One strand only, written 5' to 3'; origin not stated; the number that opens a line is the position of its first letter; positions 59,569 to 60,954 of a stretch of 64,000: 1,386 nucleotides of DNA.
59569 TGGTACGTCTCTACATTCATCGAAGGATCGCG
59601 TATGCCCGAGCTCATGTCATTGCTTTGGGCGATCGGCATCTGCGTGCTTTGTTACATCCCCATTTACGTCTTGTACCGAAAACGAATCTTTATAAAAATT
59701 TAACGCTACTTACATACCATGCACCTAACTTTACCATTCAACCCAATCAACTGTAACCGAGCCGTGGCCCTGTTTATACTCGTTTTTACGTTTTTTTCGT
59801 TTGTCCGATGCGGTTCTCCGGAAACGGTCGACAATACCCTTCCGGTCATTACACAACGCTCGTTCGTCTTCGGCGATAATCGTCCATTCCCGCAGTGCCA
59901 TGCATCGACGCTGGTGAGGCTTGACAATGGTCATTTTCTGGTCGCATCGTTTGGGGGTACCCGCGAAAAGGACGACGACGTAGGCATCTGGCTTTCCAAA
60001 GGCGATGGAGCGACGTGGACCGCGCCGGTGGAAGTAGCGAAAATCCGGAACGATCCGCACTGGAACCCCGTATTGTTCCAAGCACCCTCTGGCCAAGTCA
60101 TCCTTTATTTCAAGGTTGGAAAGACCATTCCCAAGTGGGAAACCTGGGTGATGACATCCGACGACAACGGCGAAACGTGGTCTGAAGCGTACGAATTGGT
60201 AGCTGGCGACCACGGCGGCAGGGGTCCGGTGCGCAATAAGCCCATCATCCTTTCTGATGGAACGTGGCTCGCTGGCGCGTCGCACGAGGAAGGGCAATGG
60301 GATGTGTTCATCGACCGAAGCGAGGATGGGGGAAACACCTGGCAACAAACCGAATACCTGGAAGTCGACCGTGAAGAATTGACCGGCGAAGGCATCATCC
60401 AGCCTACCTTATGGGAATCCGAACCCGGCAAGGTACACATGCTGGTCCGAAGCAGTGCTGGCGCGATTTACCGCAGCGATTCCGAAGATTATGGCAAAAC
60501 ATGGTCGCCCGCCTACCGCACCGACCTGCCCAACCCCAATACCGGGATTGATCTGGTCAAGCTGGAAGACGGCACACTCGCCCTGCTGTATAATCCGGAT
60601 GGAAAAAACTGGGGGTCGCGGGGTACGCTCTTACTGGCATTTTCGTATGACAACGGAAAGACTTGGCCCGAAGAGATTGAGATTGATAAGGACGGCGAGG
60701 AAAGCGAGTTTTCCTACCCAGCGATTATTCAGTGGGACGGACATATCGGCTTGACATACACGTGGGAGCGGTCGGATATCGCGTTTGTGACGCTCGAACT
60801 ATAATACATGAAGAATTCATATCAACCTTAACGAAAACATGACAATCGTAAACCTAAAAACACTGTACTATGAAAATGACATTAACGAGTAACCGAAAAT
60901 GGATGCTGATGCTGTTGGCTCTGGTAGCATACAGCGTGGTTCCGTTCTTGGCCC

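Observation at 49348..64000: Phosphoesterase-rich, sialidase-fold, SusC-linked gene array: a PUL-like locus for a phosphorylated glycoconjugate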

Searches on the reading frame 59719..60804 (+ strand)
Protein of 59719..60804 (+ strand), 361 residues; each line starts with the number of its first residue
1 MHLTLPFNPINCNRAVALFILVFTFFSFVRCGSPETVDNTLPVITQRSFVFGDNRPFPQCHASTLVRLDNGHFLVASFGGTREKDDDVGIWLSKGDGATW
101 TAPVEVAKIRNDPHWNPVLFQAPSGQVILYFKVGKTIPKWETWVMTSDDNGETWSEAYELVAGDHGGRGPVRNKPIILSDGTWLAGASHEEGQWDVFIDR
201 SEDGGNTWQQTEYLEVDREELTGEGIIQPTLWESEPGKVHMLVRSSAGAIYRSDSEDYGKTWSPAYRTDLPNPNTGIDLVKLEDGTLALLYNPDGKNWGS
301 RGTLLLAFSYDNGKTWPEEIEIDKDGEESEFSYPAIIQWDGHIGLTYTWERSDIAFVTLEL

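Call 3: search_protein_families(library=pfam, proteins=[window:59719-60804:+], max_evalue=0.01)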
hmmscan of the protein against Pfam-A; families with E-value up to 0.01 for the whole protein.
window:59719-60804:+ (361 aa): 5 families
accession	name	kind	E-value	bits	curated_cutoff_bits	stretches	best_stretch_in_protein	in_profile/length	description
PF13088.12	BNR_2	-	1.1e-73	248.4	31.4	1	71-342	1-274/277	BNR repeat-like domain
PF13859.12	BNR_3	-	2.4e-08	34.2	27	1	64-268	3-216/308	BNR repeat-like domain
PF24316.1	Tli3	-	7.3e-06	26.8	27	0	190-218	78-106/129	T6SS Tli3 immunity protein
PF02012.26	BNR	-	4.2e-05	23.4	27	0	146-155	2-11/12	BNR/Asp-box repeat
PF15902.12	Sortilin-Vps10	-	0.00029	20.2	33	0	200-317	5-110/446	Sortilin, neurotensin receptor 3,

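Call 7: find_encoding_contigs(protein=window:59719-60804:+, flank=10000, max_places=6)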
Protein window:59719-60804:+ (361 aa): 2 contigs read that carry it; 2 places shown.
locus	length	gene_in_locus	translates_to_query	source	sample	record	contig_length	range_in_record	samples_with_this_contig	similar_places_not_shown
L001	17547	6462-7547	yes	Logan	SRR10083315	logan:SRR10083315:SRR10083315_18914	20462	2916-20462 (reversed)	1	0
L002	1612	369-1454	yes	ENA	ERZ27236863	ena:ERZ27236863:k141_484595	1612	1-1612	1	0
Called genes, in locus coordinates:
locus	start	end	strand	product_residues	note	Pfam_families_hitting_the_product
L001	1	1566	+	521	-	?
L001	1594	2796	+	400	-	PF13088:BNR_2, PF13859:BNR_3 (faint), PF13088:BNR_2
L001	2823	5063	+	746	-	-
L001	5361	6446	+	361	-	PF07786:HGSNAT_cat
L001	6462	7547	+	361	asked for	PF13859:BNR_3 (weak), PF13088:BNR_2, PF24316:Tli3 (faint)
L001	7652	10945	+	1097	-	PF13620:CarboxypepD_reg, PF13715:CarbopepD_reg_2, PF07715:Plug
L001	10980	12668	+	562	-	PF12771:SusD-like_2, PF12741:SusD-like, PF12771:SusD-like_2, PF12741:SusD-like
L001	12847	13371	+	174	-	-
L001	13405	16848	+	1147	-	PF13620:CarboxypepD_reg (weak), PF13715:CarbopepD_reg_2, PF07715:Plug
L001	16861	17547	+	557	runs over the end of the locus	PF12771:SusD-like_2, PF14322:SusD-like_3 (weak), PF12741:SusD-like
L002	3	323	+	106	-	?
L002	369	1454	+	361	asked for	PF13859:BNR_3 (weak), PF13088:BNR_2, PF24316:Tli3 (faint)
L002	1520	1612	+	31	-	?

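Call 15: search_solved_structures(query=window:59719-60804:+, max_evalue=1)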
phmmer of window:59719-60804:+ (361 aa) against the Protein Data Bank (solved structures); distinct sequences matched with E-value up to 1: 43.
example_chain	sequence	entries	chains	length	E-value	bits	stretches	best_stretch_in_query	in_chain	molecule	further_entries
2jkb_A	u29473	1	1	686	2.7e-08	36.6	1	138-347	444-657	SIALIDASE B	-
2vw0_A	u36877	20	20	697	2.8e-08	36.5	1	138-347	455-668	SIALIDASE B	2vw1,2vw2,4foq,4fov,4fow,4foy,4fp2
4xe9_A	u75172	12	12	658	9.5e-08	34.8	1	138-347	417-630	Sialidase B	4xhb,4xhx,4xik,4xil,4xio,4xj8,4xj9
4xog_A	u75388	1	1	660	9.6e-08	34.8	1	138-347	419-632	Sialidase B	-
4xyx_A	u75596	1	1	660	9.6e-08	34.8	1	138-347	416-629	Sialidase B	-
4xma_A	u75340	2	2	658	9.9e-08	34.7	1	138-347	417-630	Sialidase B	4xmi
4bbw_A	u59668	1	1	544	2.1e-07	33.6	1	196-356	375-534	SIALIDASE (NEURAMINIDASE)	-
6mnj_A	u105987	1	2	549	3e-07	33.1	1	231-355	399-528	Hz136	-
6myv_A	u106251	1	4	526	1.1e-06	31.3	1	201-354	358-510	Sialidase26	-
6mrv_B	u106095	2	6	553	1.3e-06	31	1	201-354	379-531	Sialidase26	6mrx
4fj6_A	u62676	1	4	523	2e-06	30.4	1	228-348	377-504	glycoside hydrolase family 33, candidate sialidase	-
4j9t_A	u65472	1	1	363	5.6e-06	29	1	92-294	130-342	designed unnatural amino acid dependent metalloprotein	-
2ber_A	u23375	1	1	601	1e-05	28.1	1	92-294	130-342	BACTERIAL SIALIDASE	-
9db6_A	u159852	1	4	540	3.1e-05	26.5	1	199-349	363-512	BNR/Asp-box repeat protein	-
4yz1_A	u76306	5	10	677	4.1e-05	26.1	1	135-347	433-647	Putative neuraminidase | Sialidase NanC | Neuraminidase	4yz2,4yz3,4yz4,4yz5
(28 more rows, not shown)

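Call 21: search_protein_families(library=ncbifam, proteins=[window:59719-60804:+], max_evalue=0.001)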
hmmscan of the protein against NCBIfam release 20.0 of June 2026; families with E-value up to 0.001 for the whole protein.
window:59719-60804:+ (361 aa): 0 families

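Call 33: search_solved_structures(query=window:59719-60804:+, max_evalue=0.00001, show_alignments=2)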
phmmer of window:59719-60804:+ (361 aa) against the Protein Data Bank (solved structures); distinct sequences matched with E-value up to 0.00001: 13.
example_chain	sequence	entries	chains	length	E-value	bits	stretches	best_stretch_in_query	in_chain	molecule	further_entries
2jkb_A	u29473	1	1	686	2.7e-08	36.6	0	138-347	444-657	SIALIDASE B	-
2vw0_A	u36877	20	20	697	2.8e-08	36.5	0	138-347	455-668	SIALIDASE B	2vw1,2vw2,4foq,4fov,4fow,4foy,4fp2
4xe9_A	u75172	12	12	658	9.5e-08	34.8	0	138-347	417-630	Sialidase B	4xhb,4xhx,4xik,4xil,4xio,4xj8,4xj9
4xog_A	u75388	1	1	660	9.6e-08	34.8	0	138-347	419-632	Sialidase B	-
4xyx_A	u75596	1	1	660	9.6e-08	34.8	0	138-347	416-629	Sialidase B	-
4xma_A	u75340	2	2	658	9.9e-08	34.7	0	138-347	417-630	Sialidase B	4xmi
4bbw_A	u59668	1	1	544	2.1e-07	33.6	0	196-356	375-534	SIALIDASE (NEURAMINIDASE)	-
6mnj_A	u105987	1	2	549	3e-07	33.1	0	231-355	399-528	Hz136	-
6myv_A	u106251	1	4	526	1.1e-06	31.3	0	201-354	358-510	Sialidase26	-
6mrv_B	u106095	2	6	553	1.3e-06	31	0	201-354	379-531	Sialidase26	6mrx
4fj6_A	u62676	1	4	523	2e-06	30.4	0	228-348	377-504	glycoside hydrolase family 33, candidate sialidase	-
4j9t_A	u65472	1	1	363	5.6e-06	29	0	92-294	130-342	designed unnatural amino acid dependent metalloprotein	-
2ber_A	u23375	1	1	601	1e-05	28.1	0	92-294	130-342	BACTERIAL SIALIDASE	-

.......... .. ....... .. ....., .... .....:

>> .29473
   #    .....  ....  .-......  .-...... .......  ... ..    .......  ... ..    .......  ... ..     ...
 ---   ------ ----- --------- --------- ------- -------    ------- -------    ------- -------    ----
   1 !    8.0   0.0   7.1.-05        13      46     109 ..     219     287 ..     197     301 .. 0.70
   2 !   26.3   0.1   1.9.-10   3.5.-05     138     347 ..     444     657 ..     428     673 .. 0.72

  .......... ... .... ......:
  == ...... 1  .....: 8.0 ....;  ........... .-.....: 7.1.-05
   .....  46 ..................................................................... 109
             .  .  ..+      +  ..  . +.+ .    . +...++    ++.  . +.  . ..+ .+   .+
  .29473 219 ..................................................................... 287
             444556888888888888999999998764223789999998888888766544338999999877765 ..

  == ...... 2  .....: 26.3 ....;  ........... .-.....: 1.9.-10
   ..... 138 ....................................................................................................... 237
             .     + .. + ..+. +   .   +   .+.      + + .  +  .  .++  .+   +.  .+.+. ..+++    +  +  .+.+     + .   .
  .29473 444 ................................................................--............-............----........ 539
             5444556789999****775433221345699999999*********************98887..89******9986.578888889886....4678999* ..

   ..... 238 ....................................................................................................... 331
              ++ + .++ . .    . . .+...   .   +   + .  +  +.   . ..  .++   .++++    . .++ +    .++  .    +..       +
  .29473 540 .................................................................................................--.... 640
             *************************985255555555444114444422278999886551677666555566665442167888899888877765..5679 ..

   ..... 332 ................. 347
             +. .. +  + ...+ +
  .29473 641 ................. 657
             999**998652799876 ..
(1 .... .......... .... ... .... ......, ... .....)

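Call 91: search_protein_representatives(protein=window:59719-60804:+)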
Query: 361 residues. Proteins with E-value up to 0.001 (for the whole library): 7134; up to 1e-10: 2571; up to 1e-30: 588. The best 150 are listed.
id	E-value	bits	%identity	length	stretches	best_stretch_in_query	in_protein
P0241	1.3e-128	445.9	56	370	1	19-359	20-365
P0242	2.6e-115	402.1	42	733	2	49-359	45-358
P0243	1.5e-109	383.2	47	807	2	32-357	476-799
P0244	3.4e-101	355.7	52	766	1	47-356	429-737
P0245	2.5e-99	349.5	72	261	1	39-249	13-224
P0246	6.4e-99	348.1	70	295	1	32-261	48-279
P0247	2.9e-98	346.0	50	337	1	54-358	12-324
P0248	1.7e-92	327.0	52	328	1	49-361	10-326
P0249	1.1e-90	321.0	50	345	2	46-217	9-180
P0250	4.0e-90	319.2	51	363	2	193-359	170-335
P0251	4.7e-90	318.9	51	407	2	47-215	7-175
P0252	3.8e-89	316.0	49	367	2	96-359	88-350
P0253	7.8e-89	314.9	50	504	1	47-356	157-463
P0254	1.5e-88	314.0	50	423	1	49-358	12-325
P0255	1.8e-88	313.7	54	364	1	46-358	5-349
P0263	7.2e-85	301.9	47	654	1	50-357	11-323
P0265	6.4e-84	298.8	49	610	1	48-361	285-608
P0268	5.6e-83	295.7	48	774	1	54-359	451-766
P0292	8.0e-76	272.1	49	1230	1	58-360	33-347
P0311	9.1e-71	255.5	44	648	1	41-356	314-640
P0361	6.6e-62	226.3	52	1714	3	121-359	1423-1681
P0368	7.2e-61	222.9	42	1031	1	42-360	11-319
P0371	1.7e-60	221.7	44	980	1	43-359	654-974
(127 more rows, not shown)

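Call 92: search_protein_families(library=pfam, proteins=[P0243, P0244, P0263, P0265, P0268, P0292, P0361, P0368, P0371, P0311], max_evalue=0.00001)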
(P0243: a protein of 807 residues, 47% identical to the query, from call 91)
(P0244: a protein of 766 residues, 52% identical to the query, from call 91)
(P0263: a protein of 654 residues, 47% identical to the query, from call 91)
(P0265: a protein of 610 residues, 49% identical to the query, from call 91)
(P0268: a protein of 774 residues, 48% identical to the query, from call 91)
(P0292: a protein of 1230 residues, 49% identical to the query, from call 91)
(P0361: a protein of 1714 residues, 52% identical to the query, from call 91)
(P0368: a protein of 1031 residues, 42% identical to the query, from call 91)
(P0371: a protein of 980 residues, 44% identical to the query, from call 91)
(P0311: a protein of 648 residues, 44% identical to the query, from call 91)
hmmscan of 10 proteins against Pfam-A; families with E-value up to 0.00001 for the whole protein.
P0243 (807 aa): 2 families
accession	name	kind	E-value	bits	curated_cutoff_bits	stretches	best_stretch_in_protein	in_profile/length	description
PF13088.12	BNR_2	-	7.1e-83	278.6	31.4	1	515-785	2-275/277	BNR repeat-like domain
PF13859.12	BNR_3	-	2.2e-06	27.8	27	0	524-714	23-218/308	BNR repeat-like domain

P0244 (766 aa): 5 families
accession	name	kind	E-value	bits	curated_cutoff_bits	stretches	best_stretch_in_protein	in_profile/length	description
PF12831.13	FAD_oxidored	-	1.1e-79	269.1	27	1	13-405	1-415/416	FAD dependent oxidoreductase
PF13088.12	BNR_2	-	8.4e-76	255.4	31.4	1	456-723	4-273/277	BNR repeat-like domain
PF13859.12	BNR_3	-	3.8e-08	33.5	27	1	463-651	23-216/308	BNR repeat-like domain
PF01266.30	DAO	-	2.6e-07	30.9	27.9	0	13-62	1-49/353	FAD dependent oxidoreductase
PF00890.30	FAD_binding_2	-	2e-06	27.7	20.4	1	13-80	1-75/414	FAD binding domain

P0263 (654 aa): 2 families
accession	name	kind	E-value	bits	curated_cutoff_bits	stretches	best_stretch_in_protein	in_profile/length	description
PF13088.12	BNR_2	-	4.7e-71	239.8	31.4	1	33-311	2-277/277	BNR repeat-like domain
PF00701.28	DHDPS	-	1.1e-28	100.3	22.1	1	353-618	7-268/289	Dihydrodipicolinate synthetase family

P0265 (610 aa): 1 family
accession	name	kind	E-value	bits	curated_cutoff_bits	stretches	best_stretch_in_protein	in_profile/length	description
PF13088.12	BNR_2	-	2.9e-60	204.4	31.4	1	308-588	1-272/277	BNR repeat-like domain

P0268 (774 aa): 5 families
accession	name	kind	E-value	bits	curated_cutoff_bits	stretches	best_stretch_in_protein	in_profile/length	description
PF12831.13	FAD_oxidored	-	7.2e-85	286.2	27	1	18-423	1-416/416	FAD dependent oxidoreductase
PF13088.12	BNR_2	-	1.7e-66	224.9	31.4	1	471-749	4-273/277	BNR repeat-like domain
PF01266.30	DAO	-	3.6e-08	33.8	27.9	0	18-53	1-37/353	FAD dependent oxidoreductase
PF03486.20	HI0933_like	-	2.6e-07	30.8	50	1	18-83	2-65/244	HI0933-like protein Rossmann domain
PF00890.30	FAD_binding_2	-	4e-07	30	20.4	0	18-54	1-37/414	FAD binding domain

P0292 (1230 aa): 2 families
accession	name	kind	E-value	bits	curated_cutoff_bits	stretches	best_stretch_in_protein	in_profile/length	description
PF13088.12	BNR_2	-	1.8e-68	231.3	31.4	1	49-331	3-276/277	BNR repeat-like domain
PF07944.18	Beta-AFase-like_GH127_cat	-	1.2e-11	44.7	24.9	1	730-1038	63-374/376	Beta-L-arabinofuranosidase, GH127 catalytic domain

P0361 (1714 aa): 1 family
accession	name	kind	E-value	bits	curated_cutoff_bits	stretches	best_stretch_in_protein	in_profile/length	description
PF13088.12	BNR_2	-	4.9e-51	174.1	31.4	2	1423-1655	58-270/277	BNR repeat-like domain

P0368 (1031 aa): 5 families
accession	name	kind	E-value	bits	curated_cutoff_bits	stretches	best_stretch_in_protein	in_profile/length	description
PF13088.12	BNR_2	-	7e-94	314.7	31.4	1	39-304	1-277/277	BNR repeat-like domain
PF17389.8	Bac_rhamnosid6H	-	8.9e-87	292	24.5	1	628-948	3-337/339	Bacterial alpha-L-rhamnosidase 6 hairpin glycosidase domain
PF08531.16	Bac_rhamnosid_N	-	4.5e-35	121.4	25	1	358-497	4-156/172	Alpha-L-rhamnosidase N-terminal domain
PF17390.7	Bac_rhamnosid_C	-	1.1e-20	73.7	22.1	1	956-1022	6-72/78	Bacterial alpha-L-rhamnosidase C-terminal domain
PF05592.18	Bac_rhamnosid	-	9.9e-15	54.7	22.2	1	526-622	4-102/102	Bacterial alpha-L-rhamnosidase concanavalin-like domain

P0371 (980 aa): 5 families
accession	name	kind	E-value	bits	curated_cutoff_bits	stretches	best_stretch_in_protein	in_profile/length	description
PF13088.12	BNR_2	-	2.2e-85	286.8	31.4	1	682-960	1-277/277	BNR repeat-like domain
PF00015.26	MCPsignal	-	1.8e-33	116.2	34.6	1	420-575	3-172/172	Methyl-accepting chemotaxis protein (MCP) signalling domain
PF02743.24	dCache_1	-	1.3e-08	35.2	45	1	127-259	69-204/240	Cache domain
PF22673.2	MCP-like_PDC_1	-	1.7e-08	35.3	27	1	94-220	2-113/113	Methyl-accepting chemotaxis protein-like, first PDC sensor domain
PF13859.12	BNR_3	-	1.9e-06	27.9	27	0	694-884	25-212/308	BNR repeat-like domain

P0311 (648 aa): 3 families
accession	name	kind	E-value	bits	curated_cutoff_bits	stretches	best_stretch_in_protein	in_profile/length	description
PF13088.12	BNR_2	-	5e-55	187.2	31.4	1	344-626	1-274/277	BNR repeat-like domain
PF00701.28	DHDPS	-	7.4e-17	61.4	22.1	1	8-232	6-223/289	Dihydrodipicolinate synthetase family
PF02012.26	BNR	-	1.1e-06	28.2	27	0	419-428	2-11/12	BNR/Asp-box repeat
